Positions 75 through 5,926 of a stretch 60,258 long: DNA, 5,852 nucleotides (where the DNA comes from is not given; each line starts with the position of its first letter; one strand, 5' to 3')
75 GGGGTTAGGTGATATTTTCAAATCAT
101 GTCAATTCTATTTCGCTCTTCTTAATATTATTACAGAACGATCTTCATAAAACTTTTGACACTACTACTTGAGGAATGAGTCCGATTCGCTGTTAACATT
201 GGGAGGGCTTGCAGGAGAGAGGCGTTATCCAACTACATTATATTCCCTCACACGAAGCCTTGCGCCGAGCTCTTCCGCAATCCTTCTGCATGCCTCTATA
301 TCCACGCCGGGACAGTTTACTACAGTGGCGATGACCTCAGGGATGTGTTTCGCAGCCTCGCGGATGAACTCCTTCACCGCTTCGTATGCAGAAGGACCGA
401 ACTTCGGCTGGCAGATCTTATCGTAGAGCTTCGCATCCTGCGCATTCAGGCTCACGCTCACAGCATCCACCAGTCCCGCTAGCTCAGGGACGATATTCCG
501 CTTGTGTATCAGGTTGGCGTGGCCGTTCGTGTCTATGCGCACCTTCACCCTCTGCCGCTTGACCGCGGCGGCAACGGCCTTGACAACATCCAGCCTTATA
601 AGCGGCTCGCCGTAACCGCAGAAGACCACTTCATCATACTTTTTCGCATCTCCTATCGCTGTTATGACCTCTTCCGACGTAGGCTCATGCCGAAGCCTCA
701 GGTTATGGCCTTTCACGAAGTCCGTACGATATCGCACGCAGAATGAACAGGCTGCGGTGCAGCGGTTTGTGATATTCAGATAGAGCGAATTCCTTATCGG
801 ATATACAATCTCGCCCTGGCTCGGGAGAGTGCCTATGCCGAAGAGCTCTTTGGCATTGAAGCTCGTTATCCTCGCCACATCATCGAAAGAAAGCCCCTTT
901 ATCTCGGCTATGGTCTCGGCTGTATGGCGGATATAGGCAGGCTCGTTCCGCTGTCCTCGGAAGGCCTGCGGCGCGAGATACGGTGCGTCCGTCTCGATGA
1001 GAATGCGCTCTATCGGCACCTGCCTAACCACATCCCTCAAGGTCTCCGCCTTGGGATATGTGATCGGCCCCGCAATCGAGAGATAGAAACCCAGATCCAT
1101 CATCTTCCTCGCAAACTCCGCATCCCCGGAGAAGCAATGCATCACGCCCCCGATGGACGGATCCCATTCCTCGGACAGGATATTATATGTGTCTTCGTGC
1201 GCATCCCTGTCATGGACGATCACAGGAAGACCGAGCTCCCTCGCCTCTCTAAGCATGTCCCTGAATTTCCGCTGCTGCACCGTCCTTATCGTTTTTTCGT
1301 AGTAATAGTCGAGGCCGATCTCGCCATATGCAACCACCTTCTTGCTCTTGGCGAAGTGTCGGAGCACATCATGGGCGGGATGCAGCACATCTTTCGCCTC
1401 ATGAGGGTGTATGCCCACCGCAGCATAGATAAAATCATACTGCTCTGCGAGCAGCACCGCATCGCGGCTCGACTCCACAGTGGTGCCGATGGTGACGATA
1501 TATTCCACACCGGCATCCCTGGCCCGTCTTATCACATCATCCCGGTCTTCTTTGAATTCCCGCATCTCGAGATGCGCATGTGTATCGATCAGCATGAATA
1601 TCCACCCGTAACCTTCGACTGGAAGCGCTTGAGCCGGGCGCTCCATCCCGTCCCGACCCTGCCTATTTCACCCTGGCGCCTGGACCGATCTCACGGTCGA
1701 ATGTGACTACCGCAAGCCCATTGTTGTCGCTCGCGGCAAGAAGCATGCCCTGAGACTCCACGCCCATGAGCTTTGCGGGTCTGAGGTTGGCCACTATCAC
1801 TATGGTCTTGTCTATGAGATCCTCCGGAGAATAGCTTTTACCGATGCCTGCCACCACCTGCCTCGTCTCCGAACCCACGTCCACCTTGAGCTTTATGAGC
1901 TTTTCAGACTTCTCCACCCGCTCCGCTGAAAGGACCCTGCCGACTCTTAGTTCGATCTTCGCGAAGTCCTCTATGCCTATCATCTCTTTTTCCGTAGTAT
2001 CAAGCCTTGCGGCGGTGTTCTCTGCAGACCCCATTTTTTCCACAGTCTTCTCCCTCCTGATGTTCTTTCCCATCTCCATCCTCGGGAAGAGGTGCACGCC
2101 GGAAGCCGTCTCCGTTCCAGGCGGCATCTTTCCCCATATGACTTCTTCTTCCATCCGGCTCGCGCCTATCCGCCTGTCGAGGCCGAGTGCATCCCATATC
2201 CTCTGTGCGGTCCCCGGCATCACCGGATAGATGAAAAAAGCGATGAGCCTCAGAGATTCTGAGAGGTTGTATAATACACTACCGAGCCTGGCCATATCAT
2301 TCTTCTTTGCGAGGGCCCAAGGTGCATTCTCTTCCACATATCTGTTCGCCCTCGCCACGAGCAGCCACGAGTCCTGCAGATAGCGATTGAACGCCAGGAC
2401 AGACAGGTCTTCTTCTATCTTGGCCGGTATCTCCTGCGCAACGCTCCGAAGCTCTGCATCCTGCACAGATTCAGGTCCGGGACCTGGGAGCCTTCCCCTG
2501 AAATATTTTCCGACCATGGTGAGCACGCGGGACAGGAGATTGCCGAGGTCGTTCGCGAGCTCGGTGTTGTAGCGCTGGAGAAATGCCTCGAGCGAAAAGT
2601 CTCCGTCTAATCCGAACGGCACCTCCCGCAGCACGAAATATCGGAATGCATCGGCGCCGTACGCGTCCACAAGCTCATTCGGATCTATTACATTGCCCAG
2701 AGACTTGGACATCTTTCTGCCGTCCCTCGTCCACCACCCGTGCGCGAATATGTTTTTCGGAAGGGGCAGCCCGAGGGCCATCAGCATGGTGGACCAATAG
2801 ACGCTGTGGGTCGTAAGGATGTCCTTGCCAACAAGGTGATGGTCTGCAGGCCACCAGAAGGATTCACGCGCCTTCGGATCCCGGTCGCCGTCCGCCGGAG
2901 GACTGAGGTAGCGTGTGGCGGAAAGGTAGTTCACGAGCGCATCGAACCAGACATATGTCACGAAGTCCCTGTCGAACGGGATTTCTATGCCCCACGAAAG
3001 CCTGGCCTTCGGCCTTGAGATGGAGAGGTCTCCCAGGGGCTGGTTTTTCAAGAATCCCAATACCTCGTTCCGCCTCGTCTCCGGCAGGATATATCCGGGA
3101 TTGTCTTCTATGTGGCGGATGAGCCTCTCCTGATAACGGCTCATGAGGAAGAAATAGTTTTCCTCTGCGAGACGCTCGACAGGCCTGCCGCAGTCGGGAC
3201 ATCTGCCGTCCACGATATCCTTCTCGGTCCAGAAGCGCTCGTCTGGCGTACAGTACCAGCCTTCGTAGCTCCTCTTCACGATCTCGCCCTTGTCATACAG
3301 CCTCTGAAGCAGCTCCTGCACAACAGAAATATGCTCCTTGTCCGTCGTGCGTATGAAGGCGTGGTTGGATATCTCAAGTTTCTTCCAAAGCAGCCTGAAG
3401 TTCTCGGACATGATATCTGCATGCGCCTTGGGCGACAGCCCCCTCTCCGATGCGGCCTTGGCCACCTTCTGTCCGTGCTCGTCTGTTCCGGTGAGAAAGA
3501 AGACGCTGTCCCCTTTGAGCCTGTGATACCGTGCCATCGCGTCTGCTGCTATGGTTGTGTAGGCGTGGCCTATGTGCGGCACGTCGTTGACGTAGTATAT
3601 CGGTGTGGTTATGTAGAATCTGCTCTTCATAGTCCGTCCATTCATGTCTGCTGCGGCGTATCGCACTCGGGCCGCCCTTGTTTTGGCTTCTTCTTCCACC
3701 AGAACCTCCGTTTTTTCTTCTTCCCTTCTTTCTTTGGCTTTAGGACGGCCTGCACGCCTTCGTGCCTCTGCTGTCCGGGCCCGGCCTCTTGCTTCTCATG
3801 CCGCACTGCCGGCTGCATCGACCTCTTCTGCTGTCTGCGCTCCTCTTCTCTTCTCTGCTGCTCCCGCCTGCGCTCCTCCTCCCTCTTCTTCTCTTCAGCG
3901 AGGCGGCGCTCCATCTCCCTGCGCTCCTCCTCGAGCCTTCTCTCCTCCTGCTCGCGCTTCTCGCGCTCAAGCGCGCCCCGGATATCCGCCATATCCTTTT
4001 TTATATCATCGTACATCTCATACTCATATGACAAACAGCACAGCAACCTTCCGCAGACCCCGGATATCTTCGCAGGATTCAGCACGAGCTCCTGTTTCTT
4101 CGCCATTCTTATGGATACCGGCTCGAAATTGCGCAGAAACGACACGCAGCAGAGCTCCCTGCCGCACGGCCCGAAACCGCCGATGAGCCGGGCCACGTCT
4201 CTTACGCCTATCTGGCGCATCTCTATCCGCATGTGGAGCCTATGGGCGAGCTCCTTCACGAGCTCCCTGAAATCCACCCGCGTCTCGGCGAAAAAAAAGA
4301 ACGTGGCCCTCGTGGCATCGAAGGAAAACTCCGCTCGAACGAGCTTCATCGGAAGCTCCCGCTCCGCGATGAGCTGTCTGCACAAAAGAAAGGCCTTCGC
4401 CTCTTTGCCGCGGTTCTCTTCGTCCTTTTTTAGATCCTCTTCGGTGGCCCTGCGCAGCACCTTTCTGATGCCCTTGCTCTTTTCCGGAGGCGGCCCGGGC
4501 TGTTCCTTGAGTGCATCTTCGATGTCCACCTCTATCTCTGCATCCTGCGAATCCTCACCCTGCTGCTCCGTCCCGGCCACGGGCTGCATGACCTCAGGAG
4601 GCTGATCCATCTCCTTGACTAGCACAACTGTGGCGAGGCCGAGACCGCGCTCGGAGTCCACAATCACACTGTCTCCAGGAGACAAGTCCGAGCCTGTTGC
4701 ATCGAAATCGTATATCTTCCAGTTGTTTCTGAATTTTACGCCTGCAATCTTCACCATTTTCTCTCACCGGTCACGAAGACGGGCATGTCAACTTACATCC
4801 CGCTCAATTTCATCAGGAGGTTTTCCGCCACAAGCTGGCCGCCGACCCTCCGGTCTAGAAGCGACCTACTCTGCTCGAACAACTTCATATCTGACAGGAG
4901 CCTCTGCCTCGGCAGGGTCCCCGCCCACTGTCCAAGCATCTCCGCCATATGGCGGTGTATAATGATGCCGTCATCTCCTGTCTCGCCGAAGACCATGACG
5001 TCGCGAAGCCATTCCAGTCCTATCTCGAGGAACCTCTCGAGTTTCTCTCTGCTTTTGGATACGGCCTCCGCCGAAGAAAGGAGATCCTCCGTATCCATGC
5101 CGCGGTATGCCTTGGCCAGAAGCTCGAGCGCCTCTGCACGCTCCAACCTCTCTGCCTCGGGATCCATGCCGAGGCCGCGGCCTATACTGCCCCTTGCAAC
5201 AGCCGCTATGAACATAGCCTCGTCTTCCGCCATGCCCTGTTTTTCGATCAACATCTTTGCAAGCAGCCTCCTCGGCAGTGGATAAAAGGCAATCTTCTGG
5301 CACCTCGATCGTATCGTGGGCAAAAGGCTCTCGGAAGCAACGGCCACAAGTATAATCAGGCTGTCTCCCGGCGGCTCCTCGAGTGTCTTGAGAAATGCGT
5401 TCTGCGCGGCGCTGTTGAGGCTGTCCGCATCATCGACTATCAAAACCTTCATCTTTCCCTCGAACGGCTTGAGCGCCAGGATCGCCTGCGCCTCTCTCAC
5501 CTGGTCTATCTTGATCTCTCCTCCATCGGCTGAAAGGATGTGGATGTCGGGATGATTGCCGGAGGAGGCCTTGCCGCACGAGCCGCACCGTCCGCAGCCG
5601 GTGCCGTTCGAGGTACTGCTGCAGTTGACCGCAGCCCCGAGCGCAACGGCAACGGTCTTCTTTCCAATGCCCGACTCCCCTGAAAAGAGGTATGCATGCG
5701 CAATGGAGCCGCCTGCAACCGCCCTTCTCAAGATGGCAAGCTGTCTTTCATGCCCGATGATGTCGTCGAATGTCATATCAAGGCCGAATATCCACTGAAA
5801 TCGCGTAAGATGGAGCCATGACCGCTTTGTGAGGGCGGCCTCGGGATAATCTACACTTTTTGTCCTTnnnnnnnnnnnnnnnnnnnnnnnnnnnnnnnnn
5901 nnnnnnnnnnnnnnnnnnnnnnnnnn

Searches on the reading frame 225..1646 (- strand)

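Call 29: search_protein_families(library=pfam, proteins=[window:225-1646:-], max_evalue=0.00001)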
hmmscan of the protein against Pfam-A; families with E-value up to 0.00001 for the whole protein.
window:225-1646:- (473 aa): 2 families
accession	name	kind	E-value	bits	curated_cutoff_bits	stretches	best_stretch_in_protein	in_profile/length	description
PF01026.27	TatD_DNase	-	1.2e-88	297.3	27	1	20-270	1-253/253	TatD related DNase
PF04055.27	Radical_SAM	-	2.6e-20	73.7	29.5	1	290-458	1-164/166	Radical SAM superfamily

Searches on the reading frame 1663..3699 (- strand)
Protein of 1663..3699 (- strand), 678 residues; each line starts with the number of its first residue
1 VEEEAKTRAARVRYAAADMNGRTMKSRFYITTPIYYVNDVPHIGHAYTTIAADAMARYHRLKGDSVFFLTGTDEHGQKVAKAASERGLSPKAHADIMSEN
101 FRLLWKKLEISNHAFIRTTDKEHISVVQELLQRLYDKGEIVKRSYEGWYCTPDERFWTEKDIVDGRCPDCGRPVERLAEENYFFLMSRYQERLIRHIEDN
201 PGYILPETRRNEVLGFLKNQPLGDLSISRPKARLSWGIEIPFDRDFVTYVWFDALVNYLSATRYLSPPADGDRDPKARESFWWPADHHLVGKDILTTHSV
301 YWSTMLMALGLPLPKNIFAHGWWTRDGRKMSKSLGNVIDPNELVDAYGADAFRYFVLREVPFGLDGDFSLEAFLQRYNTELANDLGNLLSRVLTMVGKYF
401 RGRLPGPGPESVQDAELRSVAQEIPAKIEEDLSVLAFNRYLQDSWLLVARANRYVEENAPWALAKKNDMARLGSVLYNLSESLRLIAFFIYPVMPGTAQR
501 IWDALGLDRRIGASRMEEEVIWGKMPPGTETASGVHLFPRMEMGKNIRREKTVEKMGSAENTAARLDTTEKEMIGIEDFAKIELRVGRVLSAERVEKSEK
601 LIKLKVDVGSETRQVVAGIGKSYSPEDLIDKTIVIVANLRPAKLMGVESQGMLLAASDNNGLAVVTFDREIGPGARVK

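Call 29: search_protein_families(library=pfam, proteins=[window:1663-3699:-], max_evalue=0.00001)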
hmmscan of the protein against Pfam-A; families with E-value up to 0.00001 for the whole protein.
window:1663-3699:- (678 aa): 4 families
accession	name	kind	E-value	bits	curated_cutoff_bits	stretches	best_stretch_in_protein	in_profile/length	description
PF09334.17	tRNA-synt_1g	-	7e-107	358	20.1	2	179-393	181-391/391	tRNA synthetases class I (M)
PF01588.26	tRNA_bind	-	3.1e-29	101.3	27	1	584-675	1-95/96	Putative tRNA binding domain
PF00133.28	tRNA-synt_1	-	2.3e-27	96.2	22.7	2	282-359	326-404/414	tRNA synthetases class I (I, L, M and V)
PF01406.26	tRNA-synt_1e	-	2.7e-15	57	27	1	37-139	19-120/301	tRNA synthetases class I (C) catalytic domain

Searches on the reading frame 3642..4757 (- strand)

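Call 29: search_protein_families(library=pfam, proteins=[window:3642-4757:-], max_evalue=0.00001)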
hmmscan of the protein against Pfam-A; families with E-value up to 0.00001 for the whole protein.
window:3642-4757:- (371 aa): 1 family
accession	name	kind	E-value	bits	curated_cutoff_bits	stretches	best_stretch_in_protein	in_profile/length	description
PF04468.17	PSP1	-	5.5e-32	110.4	27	1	99-183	2-86/86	PSP1 C-terminal conserved region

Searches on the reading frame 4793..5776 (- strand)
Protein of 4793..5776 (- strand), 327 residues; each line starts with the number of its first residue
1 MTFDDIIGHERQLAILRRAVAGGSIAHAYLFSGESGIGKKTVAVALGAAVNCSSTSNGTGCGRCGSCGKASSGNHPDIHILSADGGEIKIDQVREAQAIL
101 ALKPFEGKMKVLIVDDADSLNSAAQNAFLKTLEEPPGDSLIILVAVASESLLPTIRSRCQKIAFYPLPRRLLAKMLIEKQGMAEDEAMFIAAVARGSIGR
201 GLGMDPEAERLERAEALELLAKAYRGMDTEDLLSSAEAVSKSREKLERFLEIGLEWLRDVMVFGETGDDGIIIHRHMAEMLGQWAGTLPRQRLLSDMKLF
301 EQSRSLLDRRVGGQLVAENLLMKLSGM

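Call 29: search_protein_families(library=pfam, proteins=[window:4793-5776:-], max_evalue=0.00001)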
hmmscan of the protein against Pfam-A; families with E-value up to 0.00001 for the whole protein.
window:4793-5776:- (327 aa): 2 families
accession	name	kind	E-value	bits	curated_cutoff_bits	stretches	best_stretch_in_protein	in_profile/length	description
PF13177.12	DNA_pol3_delta2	-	2.9e-52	177.3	27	1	9-167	2-160/161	DNA polymerase III, delta subunit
PF00004.35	AAA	-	9.7e-06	26.5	21.2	0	30-166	2-130/131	ATPase family associated with various cellular activities (AAA)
